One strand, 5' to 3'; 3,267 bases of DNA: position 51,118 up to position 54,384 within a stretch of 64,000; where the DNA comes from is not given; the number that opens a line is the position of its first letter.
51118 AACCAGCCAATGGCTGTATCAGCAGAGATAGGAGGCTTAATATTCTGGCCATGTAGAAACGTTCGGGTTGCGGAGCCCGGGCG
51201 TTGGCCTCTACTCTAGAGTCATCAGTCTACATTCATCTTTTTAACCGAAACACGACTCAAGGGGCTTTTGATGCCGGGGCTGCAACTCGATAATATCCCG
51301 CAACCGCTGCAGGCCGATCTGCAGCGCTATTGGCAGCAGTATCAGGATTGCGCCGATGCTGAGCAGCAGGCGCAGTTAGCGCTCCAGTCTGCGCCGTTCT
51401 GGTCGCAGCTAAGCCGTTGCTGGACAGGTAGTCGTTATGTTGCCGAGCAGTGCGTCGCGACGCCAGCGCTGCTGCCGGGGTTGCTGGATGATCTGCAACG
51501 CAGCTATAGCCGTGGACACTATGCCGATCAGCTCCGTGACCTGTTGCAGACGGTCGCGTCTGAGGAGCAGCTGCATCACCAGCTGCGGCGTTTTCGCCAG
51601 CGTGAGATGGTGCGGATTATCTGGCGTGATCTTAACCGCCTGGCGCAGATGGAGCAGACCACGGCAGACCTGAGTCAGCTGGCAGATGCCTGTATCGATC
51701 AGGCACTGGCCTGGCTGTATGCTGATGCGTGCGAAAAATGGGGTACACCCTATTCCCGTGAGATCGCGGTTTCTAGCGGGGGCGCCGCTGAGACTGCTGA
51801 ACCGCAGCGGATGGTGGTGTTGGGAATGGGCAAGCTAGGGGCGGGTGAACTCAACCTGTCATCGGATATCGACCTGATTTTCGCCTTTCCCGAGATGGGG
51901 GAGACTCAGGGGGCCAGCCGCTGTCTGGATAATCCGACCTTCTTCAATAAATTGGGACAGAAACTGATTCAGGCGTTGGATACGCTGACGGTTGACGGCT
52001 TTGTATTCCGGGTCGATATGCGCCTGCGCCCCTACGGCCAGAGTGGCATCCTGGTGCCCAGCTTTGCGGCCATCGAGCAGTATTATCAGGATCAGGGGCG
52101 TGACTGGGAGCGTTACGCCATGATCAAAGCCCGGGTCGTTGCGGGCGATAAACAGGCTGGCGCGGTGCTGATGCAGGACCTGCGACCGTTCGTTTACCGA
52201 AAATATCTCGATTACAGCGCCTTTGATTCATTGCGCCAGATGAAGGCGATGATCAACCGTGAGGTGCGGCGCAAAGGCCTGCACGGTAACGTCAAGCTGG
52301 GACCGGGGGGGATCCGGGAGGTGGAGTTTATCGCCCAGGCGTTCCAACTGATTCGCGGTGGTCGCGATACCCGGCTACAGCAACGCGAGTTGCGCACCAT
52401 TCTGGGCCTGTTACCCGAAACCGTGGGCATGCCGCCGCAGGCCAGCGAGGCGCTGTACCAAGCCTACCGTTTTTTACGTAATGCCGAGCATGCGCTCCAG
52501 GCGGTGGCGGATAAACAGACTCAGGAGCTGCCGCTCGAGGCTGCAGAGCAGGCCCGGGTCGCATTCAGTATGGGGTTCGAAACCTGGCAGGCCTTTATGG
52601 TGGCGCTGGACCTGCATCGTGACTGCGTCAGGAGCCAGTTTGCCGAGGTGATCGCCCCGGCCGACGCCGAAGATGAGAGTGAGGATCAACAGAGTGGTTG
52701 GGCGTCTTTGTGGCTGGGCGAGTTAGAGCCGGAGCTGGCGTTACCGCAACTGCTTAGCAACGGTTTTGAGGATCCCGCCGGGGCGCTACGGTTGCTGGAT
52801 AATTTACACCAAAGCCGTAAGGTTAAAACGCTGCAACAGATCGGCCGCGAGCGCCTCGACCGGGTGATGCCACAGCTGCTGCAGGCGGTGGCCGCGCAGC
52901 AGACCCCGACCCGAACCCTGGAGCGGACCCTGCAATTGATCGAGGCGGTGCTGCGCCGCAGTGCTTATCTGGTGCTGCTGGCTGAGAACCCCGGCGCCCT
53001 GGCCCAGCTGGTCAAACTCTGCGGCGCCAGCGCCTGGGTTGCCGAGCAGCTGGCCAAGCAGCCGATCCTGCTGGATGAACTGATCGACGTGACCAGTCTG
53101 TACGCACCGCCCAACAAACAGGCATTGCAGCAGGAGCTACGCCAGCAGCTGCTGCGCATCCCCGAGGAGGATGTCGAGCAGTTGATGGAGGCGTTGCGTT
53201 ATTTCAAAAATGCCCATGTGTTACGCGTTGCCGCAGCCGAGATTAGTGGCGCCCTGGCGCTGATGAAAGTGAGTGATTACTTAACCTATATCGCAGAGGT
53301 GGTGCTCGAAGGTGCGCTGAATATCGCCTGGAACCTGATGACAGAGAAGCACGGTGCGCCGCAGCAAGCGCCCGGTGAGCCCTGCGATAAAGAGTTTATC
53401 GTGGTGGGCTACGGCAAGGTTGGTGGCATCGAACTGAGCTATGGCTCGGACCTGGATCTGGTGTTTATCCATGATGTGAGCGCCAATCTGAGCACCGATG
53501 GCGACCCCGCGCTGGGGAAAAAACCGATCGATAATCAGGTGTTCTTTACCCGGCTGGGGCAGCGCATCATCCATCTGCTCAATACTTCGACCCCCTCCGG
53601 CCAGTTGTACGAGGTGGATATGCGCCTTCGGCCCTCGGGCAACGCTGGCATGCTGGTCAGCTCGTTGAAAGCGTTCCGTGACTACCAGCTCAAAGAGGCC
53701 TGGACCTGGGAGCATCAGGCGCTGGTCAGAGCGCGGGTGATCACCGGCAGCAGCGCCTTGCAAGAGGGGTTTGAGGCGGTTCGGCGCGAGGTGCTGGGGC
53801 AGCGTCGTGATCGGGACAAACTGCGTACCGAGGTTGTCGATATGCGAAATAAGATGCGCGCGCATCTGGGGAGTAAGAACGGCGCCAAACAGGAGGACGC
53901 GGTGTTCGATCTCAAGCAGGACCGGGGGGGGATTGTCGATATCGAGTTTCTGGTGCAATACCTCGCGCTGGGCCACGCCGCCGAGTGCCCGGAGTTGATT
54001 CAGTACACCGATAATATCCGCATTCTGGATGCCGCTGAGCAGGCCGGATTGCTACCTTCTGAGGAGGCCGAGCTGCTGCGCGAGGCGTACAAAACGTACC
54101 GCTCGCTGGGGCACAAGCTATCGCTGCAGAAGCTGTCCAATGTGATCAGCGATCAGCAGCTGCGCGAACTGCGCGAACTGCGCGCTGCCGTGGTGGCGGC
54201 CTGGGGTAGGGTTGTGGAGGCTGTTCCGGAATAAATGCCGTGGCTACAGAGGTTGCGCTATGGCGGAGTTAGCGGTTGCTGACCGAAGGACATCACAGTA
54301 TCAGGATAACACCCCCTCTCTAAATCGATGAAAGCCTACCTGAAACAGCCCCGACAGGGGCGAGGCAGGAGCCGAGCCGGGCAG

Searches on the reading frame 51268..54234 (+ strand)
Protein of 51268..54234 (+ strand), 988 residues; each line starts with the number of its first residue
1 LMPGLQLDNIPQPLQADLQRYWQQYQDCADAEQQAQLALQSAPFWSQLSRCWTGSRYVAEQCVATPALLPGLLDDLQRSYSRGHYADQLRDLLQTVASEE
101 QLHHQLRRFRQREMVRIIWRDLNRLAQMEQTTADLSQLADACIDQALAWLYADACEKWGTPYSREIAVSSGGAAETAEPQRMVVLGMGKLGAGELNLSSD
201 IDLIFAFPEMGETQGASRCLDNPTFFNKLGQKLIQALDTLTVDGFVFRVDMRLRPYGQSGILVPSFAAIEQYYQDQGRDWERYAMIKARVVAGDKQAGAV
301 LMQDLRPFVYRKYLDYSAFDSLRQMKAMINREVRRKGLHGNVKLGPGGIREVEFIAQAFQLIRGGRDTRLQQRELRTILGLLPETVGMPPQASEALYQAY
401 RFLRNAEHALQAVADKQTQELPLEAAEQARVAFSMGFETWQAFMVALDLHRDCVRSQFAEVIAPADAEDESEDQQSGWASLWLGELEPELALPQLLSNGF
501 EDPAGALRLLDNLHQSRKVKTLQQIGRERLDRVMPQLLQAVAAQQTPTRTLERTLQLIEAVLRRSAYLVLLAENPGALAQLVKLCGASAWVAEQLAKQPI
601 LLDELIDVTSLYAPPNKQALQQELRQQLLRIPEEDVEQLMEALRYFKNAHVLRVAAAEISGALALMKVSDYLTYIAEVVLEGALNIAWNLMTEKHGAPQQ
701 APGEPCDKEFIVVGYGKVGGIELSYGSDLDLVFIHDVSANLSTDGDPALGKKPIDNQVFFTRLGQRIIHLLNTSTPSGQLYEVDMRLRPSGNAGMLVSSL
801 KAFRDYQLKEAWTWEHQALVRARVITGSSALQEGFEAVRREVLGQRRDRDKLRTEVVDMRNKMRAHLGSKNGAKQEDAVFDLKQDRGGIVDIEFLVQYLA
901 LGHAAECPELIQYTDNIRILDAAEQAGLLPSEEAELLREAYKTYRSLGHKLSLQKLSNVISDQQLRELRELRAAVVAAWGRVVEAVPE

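Call 49: search_protein_families(library=ncbifam, proteins=[window:51268-54234:+], max_evalue=1e-10)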
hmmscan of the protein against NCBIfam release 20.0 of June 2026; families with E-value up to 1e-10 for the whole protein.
window:51268-54234:+ (988 aa): 3 families
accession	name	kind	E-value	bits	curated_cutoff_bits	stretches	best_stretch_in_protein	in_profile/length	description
NF008292.0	PRK11072.1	equivalog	0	1230.1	487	1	14-984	4-944/946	bifunctional [glutamate--ammonia ligase]-adenylyl-L-tyrosine phosphorylase/[glutamate--ammonia-ligase] adenylyltransferase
NF010706.0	PRK14108.1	equivalog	1.2e-190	635.6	724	1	19-971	29-950/986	bifunctional [glutamine synthetase] adenylyltransferase/[glutamine synthetase]-adenylyl-L-tyrosine phosphorylase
NF010707.0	PRK14109.1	equivalog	1.1e-125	420.9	625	1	90-967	142-965/1010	bifunctional [glutamine synthetase] adenylyltransferase/[glutamine synthetase]-adenylyl-L-tyrosine phosphorylase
